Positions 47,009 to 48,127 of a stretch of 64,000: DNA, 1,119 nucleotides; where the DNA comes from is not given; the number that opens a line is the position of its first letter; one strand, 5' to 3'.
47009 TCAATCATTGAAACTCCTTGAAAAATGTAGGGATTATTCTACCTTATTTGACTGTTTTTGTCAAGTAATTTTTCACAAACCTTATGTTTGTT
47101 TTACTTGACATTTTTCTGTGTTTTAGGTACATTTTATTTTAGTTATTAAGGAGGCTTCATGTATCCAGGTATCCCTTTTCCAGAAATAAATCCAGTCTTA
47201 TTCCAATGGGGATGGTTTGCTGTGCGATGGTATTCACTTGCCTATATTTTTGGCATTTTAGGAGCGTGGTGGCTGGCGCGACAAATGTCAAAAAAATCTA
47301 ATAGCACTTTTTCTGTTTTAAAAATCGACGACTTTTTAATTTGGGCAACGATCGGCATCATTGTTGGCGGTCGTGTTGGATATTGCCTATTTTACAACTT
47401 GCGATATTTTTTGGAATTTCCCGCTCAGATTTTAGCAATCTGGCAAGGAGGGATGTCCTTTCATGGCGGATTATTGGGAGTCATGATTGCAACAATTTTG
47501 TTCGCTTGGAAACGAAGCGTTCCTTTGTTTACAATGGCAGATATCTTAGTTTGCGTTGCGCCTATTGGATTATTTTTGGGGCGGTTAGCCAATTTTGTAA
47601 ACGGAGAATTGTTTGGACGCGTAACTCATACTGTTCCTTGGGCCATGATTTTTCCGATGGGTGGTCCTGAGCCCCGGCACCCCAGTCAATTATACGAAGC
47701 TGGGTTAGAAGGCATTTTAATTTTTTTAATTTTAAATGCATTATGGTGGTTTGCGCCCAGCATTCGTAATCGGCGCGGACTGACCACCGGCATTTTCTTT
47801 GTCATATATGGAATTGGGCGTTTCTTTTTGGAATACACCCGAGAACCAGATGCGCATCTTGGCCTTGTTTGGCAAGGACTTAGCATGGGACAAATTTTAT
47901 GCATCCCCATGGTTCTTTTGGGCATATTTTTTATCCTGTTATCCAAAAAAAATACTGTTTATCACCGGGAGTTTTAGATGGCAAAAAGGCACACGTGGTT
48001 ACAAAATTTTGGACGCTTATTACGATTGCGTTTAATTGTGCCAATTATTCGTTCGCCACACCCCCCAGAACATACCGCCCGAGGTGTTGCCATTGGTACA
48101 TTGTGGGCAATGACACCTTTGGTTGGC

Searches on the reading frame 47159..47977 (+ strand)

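Call 22: search_protein_families(library=pfam, proteins=[window:47159-47977:+], max_evalue=0.001)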
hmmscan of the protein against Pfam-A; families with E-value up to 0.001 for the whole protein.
window:47159-47977:+ (272 aa): 1 family
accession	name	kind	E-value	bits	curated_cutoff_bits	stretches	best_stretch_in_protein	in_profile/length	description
PF01790.23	LGT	-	1.3e-75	254.3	24.9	1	12-260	1-239/240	Prolipoprotein diacylglyceryl transferase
